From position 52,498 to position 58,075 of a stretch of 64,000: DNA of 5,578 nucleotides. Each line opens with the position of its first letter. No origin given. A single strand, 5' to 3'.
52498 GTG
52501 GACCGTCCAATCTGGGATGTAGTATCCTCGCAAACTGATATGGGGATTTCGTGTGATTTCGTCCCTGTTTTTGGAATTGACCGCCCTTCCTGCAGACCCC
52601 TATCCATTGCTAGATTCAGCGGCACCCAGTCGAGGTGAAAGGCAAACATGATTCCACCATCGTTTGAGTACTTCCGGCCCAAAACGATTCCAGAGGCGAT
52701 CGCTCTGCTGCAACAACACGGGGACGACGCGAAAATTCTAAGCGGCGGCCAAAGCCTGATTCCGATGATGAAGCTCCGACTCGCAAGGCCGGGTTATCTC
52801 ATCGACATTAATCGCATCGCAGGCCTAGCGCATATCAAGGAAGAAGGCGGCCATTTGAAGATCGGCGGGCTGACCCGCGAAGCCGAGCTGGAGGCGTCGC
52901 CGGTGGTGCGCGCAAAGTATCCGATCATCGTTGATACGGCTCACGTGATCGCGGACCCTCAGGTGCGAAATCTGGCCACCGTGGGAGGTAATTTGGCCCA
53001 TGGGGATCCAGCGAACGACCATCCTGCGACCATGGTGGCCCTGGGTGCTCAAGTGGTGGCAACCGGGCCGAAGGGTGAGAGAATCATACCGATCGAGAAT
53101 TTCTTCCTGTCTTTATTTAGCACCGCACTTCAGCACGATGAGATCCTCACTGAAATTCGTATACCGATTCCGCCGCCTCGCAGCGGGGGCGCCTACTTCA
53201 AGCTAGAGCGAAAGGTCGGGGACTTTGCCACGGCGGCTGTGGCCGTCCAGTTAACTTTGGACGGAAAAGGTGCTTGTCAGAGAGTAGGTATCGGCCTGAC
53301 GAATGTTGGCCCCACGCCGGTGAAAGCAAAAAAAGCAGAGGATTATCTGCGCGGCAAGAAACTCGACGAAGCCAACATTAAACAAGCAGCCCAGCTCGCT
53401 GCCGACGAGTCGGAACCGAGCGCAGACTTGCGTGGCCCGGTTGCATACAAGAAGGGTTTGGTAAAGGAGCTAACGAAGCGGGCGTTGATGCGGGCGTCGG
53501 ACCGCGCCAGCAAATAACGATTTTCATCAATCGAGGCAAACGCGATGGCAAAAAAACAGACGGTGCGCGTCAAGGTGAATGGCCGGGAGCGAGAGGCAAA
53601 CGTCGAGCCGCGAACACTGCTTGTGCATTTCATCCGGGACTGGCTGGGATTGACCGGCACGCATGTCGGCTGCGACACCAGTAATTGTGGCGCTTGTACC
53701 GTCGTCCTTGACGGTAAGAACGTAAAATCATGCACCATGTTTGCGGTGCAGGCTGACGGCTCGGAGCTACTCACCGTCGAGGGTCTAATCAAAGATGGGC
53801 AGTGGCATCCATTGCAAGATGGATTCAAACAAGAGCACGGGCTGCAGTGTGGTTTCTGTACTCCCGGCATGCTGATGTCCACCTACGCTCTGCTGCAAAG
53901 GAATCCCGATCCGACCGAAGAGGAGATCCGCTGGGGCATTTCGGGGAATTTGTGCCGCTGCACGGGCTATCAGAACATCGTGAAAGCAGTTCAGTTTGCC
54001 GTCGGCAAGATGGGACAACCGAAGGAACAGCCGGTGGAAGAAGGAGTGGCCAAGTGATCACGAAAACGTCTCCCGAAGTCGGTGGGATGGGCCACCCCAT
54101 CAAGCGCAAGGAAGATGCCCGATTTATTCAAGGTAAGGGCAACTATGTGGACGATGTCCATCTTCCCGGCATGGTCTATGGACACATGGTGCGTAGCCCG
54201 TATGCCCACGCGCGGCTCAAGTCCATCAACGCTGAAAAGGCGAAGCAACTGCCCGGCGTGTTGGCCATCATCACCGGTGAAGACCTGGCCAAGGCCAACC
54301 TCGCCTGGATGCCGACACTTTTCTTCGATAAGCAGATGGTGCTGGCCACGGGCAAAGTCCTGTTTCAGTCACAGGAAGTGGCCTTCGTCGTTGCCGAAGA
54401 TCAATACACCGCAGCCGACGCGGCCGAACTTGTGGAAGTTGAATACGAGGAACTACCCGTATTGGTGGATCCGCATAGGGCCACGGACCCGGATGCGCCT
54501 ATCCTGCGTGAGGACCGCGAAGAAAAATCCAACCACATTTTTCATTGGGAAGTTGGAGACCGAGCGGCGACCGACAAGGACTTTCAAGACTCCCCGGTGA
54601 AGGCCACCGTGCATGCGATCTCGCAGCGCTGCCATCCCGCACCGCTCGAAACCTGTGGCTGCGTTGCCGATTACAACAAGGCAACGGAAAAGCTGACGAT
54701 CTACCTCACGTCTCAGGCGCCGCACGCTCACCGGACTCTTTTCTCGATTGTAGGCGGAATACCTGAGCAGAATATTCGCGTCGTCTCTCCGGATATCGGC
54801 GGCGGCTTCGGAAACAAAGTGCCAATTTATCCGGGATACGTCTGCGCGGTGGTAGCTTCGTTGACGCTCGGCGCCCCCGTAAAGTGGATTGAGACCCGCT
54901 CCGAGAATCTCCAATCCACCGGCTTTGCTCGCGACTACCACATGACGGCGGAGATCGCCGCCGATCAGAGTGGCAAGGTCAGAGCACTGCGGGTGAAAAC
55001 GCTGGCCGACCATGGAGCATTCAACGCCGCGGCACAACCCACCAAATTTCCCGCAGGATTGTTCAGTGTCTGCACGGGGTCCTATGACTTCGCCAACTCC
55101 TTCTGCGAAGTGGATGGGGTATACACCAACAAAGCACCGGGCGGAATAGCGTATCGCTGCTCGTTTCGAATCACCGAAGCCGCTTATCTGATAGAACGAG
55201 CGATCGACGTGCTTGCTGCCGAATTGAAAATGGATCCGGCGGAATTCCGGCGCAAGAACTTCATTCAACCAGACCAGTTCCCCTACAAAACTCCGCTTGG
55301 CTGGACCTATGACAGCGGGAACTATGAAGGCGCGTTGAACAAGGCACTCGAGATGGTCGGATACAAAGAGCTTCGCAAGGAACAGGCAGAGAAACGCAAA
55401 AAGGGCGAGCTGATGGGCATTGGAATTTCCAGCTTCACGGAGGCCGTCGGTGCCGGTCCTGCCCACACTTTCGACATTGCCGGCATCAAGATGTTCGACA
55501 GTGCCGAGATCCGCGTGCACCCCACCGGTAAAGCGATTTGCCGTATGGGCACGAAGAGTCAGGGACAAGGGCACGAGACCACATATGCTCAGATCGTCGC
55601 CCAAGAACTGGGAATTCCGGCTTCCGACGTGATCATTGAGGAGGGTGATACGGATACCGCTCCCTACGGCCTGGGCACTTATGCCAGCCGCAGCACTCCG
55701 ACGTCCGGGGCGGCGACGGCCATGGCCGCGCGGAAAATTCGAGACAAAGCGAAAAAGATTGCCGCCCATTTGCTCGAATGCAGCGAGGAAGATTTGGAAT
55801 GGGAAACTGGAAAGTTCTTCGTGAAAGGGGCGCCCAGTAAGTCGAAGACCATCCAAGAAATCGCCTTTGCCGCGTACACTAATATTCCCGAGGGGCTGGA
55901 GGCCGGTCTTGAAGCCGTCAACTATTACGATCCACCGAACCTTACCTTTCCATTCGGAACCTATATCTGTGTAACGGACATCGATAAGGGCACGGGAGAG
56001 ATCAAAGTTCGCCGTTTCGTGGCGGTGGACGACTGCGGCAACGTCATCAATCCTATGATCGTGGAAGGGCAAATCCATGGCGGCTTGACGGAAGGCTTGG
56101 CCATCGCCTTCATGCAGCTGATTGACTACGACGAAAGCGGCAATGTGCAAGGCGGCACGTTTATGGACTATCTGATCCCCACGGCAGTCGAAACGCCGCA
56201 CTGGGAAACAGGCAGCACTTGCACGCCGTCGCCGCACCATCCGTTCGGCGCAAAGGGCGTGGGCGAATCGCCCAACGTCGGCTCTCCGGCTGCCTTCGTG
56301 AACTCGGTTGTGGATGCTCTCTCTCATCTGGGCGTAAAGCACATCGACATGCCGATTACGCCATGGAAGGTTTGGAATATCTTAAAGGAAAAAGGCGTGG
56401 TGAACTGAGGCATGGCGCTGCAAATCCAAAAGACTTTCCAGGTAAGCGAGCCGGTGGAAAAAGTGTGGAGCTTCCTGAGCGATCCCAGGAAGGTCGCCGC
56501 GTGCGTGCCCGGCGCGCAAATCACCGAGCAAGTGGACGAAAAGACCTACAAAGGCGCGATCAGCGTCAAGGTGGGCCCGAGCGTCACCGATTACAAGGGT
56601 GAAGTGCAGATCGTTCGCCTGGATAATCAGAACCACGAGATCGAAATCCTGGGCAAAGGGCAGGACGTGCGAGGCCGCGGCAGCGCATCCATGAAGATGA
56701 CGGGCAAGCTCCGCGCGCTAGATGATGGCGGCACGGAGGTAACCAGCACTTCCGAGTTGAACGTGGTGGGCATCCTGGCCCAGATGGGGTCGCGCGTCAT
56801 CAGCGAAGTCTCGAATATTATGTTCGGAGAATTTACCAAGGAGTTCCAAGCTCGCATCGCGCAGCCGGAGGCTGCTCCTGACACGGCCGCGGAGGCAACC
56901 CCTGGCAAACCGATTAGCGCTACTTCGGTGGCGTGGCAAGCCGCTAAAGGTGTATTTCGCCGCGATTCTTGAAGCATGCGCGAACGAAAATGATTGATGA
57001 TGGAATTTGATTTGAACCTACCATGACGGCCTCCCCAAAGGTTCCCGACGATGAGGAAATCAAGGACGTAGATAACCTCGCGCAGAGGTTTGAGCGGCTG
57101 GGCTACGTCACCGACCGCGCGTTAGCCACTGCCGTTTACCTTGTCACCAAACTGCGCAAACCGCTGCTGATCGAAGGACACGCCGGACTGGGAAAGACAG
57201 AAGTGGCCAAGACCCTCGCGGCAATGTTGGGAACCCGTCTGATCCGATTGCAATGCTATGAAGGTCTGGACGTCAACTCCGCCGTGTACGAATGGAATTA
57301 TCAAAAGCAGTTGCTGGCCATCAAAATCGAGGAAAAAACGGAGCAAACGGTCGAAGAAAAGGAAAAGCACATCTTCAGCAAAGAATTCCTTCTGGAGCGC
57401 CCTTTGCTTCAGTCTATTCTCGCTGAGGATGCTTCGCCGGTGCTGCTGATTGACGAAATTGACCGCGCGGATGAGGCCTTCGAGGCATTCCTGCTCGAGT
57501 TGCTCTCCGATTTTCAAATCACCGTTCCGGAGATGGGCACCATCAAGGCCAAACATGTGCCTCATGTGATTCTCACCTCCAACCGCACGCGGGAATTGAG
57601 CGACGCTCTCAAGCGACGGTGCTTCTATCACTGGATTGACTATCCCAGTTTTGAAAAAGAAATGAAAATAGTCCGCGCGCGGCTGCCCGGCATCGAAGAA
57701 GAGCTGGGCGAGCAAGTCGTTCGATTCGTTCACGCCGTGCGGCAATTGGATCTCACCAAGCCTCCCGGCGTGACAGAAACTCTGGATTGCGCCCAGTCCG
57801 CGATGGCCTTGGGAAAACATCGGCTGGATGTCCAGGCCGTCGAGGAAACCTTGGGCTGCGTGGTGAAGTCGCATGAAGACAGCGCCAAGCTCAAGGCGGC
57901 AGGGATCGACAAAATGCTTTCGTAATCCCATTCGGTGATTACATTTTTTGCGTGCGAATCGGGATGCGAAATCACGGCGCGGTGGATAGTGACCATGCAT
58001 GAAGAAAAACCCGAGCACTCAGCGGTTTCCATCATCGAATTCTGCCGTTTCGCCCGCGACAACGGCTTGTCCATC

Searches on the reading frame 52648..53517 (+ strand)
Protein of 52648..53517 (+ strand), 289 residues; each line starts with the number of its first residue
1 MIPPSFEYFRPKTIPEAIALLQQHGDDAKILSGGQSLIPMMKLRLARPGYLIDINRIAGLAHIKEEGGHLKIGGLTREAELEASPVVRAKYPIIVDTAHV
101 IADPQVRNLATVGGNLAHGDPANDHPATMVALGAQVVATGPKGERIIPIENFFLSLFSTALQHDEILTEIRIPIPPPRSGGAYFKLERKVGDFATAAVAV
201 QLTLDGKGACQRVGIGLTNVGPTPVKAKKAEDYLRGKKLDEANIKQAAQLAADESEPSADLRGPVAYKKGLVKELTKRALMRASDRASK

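Call 54: search_protein_families(library=pfam, proteins=[window:52648-53517:+], max_evalue=0.00001)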
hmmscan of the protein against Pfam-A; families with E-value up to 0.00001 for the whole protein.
window:52648-53517:+ (289 aa): 2 families
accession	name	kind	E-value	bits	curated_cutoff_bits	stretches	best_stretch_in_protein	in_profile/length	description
PF00941.27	FAD_binding_5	-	4e-53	180.2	27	1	5-174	2-169/170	FAD binding domain in molybdopterin dehydrogenase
PF03450.22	CO_deh_flav_C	-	6.6e-24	84.4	25.5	1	182-282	2-101/102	CO dehydrogenase flavoprotein C-terminal domain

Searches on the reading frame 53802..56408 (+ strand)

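Call 54: search_protein_families(library=pfam, proteins=[window:53802-56408:+], max_evalue=0.00001)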
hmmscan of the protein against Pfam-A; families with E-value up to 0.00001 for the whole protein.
window:53802-56408:+ (868 aa): 3 families
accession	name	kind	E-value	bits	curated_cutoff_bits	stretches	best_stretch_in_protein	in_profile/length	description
PF20256.3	MoCoBD_2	-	5.2e-89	298.9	27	1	514-799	1-283/283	Molybdopterin cofactor-binding domain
PF02738.23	MoCoBD_1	-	7.5e-68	228.7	27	1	240-487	4-244/244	Molybdopterin cofactor-binding domain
PF01315.27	Ald_Xan_dh_C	-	8.8e-38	129.4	31.3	1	110-219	1-110/110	Aldehyde oxidase and xanthine dehydrogenase, a/b hammerhead domain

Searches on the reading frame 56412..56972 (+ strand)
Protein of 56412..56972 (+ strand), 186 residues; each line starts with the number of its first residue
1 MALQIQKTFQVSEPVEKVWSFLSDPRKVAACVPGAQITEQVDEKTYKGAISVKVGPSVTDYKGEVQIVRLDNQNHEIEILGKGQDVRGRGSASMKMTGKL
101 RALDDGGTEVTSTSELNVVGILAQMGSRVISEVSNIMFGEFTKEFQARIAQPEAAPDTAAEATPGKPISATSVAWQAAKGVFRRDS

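Call 54: search_protein_families(library=pfam, proteins=[window:56412-56972:+], max_evalue=0.00001)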
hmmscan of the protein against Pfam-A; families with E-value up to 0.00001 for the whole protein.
window:56412-56972:+ (186 aa): 1 family
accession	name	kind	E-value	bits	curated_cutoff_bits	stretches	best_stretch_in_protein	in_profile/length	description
PF06240.19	COXG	-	2.2e-23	83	22.2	1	8-149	2-139/140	Carbon monoxide dehydrogenase subunit G (CoxG)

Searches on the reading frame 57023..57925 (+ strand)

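Call 54: search_protein_families(library=pfam, proteins=[window:57023-57925:+], max_evalue=0.00001)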
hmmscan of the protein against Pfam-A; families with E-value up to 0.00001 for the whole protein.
window:57023-57925:+ (300 aa): 5 families
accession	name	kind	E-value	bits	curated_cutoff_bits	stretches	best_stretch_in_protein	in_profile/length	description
PF07728.20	AAA_5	-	2.1e-11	44.4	22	1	47-200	1-139/139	AAA domain (dynein-related subfamily)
PF00004.35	AAA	-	3e-09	37.8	21.2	1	49-200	2-123/131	ATPase family associated with various cellular activities (AAA)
PF07726.17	AAA_3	-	1.2e-07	32.2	27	0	48-80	2-34/131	ATPase family associated with various cellular activities (AAA)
PF13401.12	AAA_22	-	7.5e-07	30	27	1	45-164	5-114/130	AAA domain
PF07724.20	AAA_2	-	1.9e-06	28.5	27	0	49-193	7-130/166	AAA domain (Cdc48 subfamily)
